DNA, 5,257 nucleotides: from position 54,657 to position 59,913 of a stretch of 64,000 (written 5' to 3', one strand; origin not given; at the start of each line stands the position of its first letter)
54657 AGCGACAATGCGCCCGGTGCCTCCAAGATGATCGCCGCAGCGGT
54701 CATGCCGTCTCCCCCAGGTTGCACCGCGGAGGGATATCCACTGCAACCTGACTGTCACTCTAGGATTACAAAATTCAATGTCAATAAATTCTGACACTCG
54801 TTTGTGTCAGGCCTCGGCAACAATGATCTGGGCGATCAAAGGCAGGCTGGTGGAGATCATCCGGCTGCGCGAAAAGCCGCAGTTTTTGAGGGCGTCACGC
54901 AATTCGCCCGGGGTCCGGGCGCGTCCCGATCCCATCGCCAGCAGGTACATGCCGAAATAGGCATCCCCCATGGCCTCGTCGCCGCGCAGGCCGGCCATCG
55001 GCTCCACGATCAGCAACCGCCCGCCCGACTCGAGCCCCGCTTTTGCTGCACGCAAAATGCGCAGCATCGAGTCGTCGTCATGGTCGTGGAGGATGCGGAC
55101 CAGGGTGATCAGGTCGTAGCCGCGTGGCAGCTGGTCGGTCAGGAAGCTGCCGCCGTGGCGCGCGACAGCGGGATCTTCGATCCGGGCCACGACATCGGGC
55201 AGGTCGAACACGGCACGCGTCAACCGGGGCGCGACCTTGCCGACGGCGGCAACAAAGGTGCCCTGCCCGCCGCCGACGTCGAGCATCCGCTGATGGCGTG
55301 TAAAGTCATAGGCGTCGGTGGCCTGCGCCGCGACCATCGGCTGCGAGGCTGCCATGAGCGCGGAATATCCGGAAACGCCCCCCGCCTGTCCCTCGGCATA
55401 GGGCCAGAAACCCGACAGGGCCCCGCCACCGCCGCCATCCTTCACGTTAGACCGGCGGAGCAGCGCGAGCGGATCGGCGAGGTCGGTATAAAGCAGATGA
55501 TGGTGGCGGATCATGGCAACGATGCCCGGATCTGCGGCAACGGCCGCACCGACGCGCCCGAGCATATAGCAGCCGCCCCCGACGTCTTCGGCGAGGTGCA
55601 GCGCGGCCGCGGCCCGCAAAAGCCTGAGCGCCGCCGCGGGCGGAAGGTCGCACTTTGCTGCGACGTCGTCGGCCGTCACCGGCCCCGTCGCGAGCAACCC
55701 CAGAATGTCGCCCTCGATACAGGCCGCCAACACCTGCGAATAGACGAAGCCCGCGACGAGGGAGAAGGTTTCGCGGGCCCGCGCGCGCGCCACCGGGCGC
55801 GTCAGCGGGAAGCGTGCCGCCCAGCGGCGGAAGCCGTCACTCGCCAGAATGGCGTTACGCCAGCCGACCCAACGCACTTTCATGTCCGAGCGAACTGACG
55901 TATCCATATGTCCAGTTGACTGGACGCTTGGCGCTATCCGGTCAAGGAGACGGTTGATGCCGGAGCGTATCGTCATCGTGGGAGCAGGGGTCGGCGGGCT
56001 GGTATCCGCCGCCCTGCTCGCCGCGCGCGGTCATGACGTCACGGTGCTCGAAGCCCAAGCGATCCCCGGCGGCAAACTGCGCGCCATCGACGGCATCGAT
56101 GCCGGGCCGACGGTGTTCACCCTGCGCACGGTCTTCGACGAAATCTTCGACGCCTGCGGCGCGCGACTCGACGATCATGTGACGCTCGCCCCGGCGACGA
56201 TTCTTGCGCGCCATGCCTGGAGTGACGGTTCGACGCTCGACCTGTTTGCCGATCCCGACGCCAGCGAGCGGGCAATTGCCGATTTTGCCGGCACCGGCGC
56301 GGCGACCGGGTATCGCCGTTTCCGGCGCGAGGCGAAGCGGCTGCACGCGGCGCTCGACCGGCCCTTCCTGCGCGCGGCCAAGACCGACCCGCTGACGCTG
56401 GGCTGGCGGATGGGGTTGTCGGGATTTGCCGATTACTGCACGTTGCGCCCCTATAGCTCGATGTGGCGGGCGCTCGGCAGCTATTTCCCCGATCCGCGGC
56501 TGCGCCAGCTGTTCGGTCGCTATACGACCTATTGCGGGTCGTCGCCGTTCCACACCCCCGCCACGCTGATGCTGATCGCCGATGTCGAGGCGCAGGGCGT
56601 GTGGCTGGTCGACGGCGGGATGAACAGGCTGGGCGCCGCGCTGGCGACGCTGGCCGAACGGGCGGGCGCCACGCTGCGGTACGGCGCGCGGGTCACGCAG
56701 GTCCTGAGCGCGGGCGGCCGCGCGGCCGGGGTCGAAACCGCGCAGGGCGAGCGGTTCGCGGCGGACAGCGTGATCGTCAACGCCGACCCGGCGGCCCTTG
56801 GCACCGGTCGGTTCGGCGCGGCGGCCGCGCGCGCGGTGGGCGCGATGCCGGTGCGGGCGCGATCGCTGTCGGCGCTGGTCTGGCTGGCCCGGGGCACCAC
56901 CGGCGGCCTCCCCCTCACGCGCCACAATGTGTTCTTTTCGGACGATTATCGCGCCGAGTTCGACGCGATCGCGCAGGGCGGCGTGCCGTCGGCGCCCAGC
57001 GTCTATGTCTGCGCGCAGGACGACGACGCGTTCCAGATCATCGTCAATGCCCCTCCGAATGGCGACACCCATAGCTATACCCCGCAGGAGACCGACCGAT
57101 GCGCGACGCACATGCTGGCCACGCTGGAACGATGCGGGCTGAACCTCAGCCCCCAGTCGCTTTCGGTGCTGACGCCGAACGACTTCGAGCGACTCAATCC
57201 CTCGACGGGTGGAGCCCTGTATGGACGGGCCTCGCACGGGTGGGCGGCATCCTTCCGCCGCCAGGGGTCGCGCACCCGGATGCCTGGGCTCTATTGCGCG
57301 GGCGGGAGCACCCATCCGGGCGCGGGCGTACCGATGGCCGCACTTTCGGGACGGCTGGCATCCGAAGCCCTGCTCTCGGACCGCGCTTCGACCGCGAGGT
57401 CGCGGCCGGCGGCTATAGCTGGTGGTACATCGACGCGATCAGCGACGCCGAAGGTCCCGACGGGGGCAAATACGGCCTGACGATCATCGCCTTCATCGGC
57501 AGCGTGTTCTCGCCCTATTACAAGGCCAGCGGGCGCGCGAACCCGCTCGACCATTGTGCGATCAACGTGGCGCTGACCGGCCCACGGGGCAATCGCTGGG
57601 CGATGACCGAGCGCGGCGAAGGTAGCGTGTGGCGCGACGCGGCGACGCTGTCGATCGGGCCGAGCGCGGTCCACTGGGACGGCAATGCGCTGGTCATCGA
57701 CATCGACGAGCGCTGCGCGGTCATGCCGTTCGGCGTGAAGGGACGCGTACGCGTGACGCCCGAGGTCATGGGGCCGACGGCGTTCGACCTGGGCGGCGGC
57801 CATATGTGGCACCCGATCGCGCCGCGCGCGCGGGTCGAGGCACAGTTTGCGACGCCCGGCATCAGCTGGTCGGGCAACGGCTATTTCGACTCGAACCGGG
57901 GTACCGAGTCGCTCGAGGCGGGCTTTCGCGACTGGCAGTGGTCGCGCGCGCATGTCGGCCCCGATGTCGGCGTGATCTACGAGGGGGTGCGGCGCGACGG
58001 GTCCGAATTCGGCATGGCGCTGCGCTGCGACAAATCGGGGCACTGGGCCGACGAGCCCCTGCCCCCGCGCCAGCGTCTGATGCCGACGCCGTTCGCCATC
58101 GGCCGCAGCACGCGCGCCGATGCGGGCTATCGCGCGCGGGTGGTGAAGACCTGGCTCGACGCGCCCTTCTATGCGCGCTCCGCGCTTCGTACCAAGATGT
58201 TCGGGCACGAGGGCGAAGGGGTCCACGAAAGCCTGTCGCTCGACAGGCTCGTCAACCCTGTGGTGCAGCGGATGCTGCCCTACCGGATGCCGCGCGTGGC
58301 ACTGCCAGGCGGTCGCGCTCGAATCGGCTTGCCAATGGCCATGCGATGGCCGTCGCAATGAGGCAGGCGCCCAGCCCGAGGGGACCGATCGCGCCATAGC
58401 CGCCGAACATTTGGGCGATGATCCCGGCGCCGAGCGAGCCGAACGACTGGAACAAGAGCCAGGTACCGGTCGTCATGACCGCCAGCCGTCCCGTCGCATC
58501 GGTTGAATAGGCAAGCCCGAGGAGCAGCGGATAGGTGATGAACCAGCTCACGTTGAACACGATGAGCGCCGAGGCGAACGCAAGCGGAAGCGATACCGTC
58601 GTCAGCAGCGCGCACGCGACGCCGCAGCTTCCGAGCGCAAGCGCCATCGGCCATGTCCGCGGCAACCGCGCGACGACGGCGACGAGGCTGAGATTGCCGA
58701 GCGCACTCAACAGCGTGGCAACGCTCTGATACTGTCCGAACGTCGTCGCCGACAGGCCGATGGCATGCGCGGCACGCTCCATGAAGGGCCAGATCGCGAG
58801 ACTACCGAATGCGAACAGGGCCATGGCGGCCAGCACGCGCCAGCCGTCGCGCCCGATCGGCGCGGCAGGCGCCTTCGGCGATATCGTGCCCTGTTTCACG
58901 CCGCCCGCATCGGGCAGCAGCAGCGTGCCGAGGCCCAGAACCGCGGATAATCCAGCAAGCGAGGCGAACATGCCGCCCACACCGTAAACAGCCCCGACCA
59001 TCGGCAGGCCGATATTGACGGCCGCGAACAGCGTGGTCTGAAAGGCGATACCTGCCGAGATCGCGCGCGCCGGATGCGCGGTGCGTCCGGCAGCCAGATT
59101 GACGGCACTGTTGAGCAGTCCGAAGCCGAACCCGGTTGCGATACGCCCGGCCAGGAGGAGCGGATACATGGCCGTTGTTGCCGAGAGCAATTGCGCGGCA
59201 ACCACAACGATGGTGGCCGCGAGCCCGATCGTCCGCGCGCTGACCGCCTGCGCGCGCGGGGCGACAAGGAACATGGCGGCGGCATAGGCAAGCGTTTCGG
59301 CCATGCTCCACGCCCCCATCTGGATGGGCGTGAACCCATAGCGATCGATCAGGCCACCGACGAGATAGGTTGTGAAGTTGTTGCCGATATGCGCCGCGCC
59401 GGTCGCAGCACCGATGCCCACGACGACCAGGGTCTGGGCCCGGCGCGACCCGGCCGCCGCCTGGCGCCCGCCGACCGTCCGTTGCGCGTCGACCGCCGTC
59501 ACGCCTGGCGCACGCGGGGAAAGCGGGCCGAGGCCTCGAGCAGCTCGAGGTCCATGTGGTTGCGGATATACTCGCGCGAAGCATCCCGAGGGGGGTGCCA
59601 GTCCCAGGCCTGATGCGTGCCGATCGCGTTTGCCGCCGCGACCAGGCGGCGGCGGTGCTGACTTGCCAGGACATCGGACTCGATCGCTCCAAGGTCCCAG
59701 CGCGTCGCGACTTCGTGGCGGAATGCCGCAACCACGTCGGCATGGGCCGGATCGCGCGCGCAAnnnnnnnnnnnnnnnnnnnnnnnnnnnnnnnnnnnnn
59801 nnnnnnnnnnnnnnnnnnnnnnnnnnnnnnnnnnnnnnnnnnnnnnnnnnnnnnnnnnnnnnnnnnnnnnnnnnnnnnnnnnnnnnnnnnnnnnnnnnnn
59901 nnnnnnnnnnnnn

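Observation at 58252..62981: Choline-sulfatase + APC permease + MFS module embedded in the photosynthesis cluster downstream of bchD-bchO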

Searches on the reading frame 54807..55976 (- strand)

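Call 4: search_protein_families(library=pfam, proteins=[window:54807-55976:-])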
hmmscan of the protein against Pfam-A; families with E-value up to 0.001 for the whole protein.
window:54807-55976:- (389 aa): 5 families
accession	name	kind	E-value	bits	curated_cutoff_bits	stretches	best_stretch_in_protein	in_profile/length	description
PF00891.24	Methyltransf_2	-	2.3e-33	115.8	22.3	1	193-369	28-210/210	O-methyltransferase domain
PF13489.12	Methyltransf_23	-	2.6e-07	31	27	1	227-368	22-159/164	Methyltransferase domain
PF08100.18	Dimerisation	-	3.4e-07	30.4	25.6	1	68-131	7-72/93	O-methyltransferase dimerisation domain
PF25213.1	HVO_A0261_N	-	0.00044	20.5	35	0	90-148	15-72/86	HVO_A0261 N-terminal domain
PF17782.7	DprA_WH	-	0.00047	20.6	22.9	0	88-120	14-46/61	DprA winged helix domain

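Call 5: search_protein_families(library=ncbifam, proteins=[window:54807-55976:-])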
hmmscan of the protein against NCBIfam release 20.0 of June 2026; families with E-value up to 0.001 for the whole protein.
window:54807-55976:- (389 aa): 2 families
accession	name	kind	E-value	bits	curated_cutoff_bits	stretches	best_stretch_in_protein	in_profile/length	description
TIGR02716.1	C20_methyl_CrtF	equivalog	1.4e-08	34.1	276.1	1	82-351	6-278/306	bacteriochlorophyllide d C-20 methyltransferase BchU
NF053543.1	FlxJ_fam_MTase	equivalog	9.8e-07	28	560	1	227-327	177-287/352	FlxJ family methyltransferase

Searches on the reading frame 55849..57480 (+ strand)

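Call 4: search_protein_families(library=pfam, proteins=[window:55849-57480:+])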
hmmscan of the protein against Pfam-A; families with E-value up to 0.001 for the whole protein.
window:55849-57480:+ (543 aa): 7 families
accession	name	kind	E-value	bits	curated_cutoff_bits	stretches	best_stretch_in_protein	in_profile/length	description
PF01593.30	Amino_oxidase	-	1.3e-21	77.9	19.8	1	49-509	2-443/443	Flavin containing amine oxidoreductase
PF01266.30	DAO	-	7.8e-12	45.8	27.9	2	40-75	1-37/353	FAD dependent oxidoreductase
PF13450.12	NAD_binding_8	-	1.9e-09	38.1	21.9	1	43-79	1-37/68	NAD(P)-binding Rossmann-like domain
PF07992.20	Pyr_redox_2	-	6.6e-08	32.8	26.1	1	33-72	137-176/291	Pyridine nucleotide-disulphide oxidoreductase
PF03486.20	HI0933_like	-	1.4e-07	31.6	50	0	40-78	2-40/244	HI0933-like protein Rossmann domain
PF00070.33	Pyr_redox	-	0.0001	23.2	22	0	40-70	1-31/82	Pyridine nucleotide-disulphide oxidoreductase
PF12831.13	FAD_oxidored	-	0.00031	20.6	27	0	41-109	2-70/416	FAD dependent oxidoreductase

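Call 5: search_protein_families(library=ncbifam, proteins=[window:55849-57480:+])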
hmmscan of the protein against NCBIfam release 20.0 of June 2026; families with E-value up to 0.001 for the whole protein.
window:55849-57480:+ (543 aa): 45 families (the best 25 are shown)
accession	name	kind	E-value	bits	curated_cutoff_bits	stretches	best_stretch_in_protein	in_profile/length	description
NF045637.1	carotdesatCrtDProt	equivalog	7.6e-193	641.4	580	1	41-511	1-485/485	1-hydroxycarotenoid 3,4-desaturase CrtD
TIGR02734.1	crtI_fam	subfamily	2.7e-78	263.9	238.1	1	41-517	1-497/504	phytoene desaturase family protein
NF042421.1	hydcarot_desat_CrtD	equivalog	2.7e-49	168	500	1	41-506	4-481/487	1-hydroxycarotenoid 3,4-desaturase CrtD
NF058655.1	CrtID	equivalog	2.2e-41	142.2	640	1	41-504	1-477/478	bifunctional phytoene desaturase/3,4-desaturase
TIGR02730.1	carot_isom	equivalog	4.9e-20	71.8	586.9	2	240-312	210-282/493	carotenoid isomerase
TIGR02733.1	desat_CrtD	equivalog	6.1e-17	61.5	549.7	2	39-75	2-38/492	C-3',4' desaturase CrtD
NF005560.0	PRK07233.1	equivalog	2.1e-12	46.6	252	2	40-77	2-39/435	hypothetical protein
NF045689.1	BCarotKetCrtO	equivalog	1.4e-11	43.7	1000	1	41-76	6-41/563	beta-carotene ketolase CrtO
NF001933.0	PRK00711.1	subfamily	2.1e-10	40.2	383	2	40-74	2-36/429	D-amino acid dehydrogenase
TIGR03997.1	mycofact_OYE_2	equivalog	7.8e-08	31.2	793.15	1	38-82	379-423/645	mycofactocin system FadH/OYE family oxidoreductase 2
NF009410.0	PRK12771.1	subfamily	2.4e-07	29.7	516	1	39-78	139-178/566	NAD(P)-binding protein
TIGR00275.1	TIGR00275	subfamily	1.4e-06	27.4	183.8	0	41-79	1-39/401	aminoacetone oxidase family FAD-binding enzyme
NF009454.0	PRK12814.1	equivalog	2.1e-06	26.4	916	1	39-78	194-233/657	putative NADPH-dependent glutamate synthase small subunit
NF009409.0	PRK12770.1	subfamily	2.8e-06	26.6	343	1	36-76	16-56/360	putative glutamate synthase subunit beta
TIGR03467.1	HpnE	equivalog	3.5e-06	26.6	283.05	1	41-80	1-40/430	hydroxysqualene dehydroxylase HpnE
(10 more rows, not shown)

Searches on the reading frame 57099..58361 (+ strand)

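Call 4: search_protein_families(library=pfam, proteins=[window:57099-58361:+])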
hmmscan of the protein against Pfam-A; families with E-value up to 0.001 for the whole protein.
window:57099-58361:+ (420 aa): 0 families

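Call 5: search_protein_families(library=ncbifam, proteins=[window:57099-58361:+])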
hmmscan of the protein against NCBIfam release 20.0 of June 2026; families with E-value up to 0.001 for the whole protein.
window:57099-58361:+ (420 aa): 1 family
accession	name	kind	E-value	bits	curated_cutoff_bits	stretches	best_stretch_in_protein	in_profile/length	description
NF045922.1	CarotHydtaseCrtCRhod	equivalog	4e-83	278.9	400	1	129-400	1-274/278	carotenoid 1,2-hydratase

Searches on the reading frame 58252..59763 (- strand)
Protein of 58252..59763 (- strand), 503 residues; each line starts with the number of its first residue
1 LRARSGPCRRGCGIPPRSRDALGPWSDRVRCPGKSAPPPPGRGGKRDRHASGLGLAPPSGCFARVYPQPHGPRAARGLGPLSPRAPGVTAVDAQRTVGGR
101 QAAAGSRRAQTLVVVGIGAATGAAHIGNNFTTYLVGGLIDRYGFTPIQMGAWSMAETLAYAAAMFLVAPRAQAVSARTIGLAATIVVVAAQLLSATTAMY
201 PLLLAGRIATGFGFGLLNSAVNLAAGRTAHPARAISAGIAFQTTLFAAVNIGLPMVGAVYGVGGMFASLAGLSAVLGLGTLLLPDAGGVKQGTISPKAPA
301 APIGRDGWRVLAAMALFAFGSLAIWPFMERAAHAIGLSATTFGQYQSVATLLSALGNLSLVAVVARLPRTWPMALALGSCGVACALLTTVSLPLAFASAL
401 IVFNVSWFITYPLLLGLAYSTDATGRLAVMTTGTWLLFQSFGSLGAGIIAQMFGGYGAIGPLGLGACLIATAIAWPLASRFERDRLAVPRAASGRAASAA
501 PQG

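Call 4: search_protein_families(library=pfam, proteins=[window:58252-59763:-])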
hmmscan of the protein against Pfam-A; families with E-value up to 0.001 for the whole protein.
window:58252-59763:- (503 aa): 1 family
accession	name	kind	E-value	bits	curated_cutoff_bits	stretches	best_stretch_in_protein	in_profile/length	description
PF07690.21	MFS_1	-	2e-11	43.8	33.4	1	121-443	5-343/347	Major Facilitator Superfamily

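Call 5: search_protein_families(library=ncbifam, proteins=[window:58252-59763:-])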
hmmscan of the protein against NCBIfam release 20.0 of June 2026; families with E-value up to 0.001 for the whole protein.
window:58252-59763:- (503 aa): 0 families

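Call 68: find_related_loci(query=window:58252-59502:-, collection=genome_contigs, flank=5000)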
Query window:58252-59502:- (416 aa) in genome_contigs; peptide patterns used: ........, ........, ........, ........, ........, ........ (x = any residue, [..] = any of these).
109 stretches matched a pattern; 26 encode a relative of the query (tblastn E <= 1e-3); 24 distinct loci.
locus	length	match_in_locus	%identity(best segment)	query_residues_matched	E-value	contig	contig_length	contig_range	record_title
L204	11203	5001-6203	88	1-400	0e+0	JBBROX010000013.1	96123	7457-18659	MAG: Sphingomonadales bacterium isolate La1_metabat2.356 LA1C_B2.356_k141_2904165L_96123_cov_25.8977, whole genome shotg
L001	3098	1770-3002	85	1-410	0e+0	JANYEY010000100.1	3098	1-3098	MAG: Sphingomonadaceae bacterium isolate 338R_metabinner_61_sub 338R_k141_1575476, whole genome shotgun sequence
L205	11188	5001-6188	73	6-395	4e-180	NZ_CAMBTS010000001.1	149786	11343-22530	MAG: Novosphingobium sp. Chol11 isolate AE-24oct19-78 AE-24oct19-C27, whole genome shotgun sequence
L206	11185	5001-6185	76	6-400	6e-178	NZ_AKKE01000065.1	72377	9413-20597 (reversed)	Novosphingobium sp. AP12 PMI02_contig_122.122, whole genome shotgun sequence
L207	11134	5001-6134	76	18-395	2e-164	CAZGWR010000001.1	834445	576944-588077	MAG TPA_asm: uncultured Novosphingobium sp. isolate SRP287051_co2_98 genome assembly, contig: NODE_1_length_834445_cov_8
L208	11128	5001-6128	74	38-415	3e-156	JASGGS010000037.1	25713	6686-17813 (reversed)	MAG: Sphingobium sp. isolate 5H067 JMF-2111-06-0005.hyb.bin.67_36, whole genome shotgun sequence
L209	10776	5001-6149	67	13-396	2e-152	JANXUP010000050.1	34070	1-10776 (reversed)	MAG: Sphingomonadaceae bacterium isolate 340R_metabat_122_sub 340R_k141_170862, whole genome shotgun sequence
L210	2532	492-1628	68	16-395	4e-161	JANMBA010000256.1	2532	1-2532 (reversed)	MAG: Novosphingobium sp. isolate OTE_1_metabat_425 OTE_1_k141_2111668, whole genome shotgun sequence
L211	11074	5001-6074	74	41-396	2e-151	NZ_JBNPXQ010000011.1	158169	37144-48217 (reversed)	Sphingomonas zeicaulis strain DSM 100587 Ga0373354_11, whole genome shotgun sequence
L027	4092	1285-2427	67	16-397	5e-155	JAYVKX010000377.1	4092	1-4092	MAG: Novosphingobium sp. isolate GL54_DN_metabinner_14_sub GL54_DN_metabinner_14_sub_376, whole genome shotgun sequence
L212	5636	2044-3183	69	16-396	6e-152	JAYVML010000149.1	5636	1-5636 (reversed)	MAG: Novosphingobium sp. isolate GL61_DN_concoct_17 GL61_DN_concoct_17_148, whole genome shotgun sequence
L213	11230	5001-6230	82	1-405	0e+0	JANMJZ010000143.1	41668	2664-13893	MAG: Sphingomonadales bacterium isolate OTE_64_metabat_289 OTE_64_k141_4425075, whole genome shotgun sequence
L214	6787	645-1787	68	15-396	7e-147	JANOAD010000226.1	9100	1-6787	MAG: Novosphingobium sp. isolate VAR_18_metabat_362 VAR_18_k141_2340737, whole genome shotgun sequence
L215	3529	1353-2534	64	5-396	3e-152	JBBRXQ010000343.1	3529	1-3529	MAG: Sphingomonadales bacterium isolate La5_concoct.036 La5_concoct.036_K_2112075_L_3529_cov_14.6429, whole genome shotg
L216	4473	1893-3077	67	15-414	8e-145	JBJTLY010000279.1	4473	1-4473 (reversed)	MAG: Novosphingobium sp. isolate samp_4454_semibin_249 samp_4454_1793786, whole genome shotgun sequence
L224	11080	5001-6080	42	28-386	4e-61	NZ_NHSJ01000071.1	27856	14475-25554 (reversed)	Rhodoblastus sphagnicola strain DSM 16996 scaffold0071, whole genome shotgun sequence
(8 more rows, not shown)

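Call 72: search_protein_families(library=pfam, proteins=[L206:2702-5023:+, L224:2179-4914:+, L206:4995-6212:+], max_evalue=0.00001)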
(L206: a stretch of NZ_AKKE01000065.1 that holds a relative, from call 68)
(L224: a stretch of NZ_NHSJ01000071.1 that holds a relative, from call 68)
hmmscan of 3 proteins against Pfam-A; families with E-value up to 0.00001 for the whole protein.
L206:2702-5023:+ (773 aa): 2 families
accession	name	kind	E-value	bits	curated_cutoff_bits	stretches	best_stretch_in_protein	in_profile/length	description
PF00593.30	TonB_dep_Rec_b-barrel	-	1.9e-41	143.8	27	1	290-737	50-436/436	TonB dependent receptor-like, beta-barrel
PF07715.20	Plug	-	2.4e-13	51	23.9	1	58-166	2-107/107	TonB-dependent Receptor Plug Domain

L224:2179-4914:+ (911 aa): 2 families
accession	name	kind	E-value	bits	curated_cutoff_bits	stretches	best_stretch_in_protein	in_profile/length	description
PF00593.30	TonB_dep_Rec_b-barrel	-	1.1e-30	108.3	27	1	419-841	43-408/436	TonB dependent receptor-like, beta-barrel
PF07715.20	Plug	-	2.3e-12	47.8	23.9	1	191-299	2-107/107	TonB-dependent Receptor Plug Domain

L206:4995-6212:+ (405 aa): 1 family
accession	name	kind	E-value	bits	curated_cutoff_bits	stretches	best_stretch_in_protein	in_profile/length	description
PF07690.21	MFS_1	-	8.5e-11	41.8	33.4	1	30-353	4-343/347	Major Facilitator Superfamily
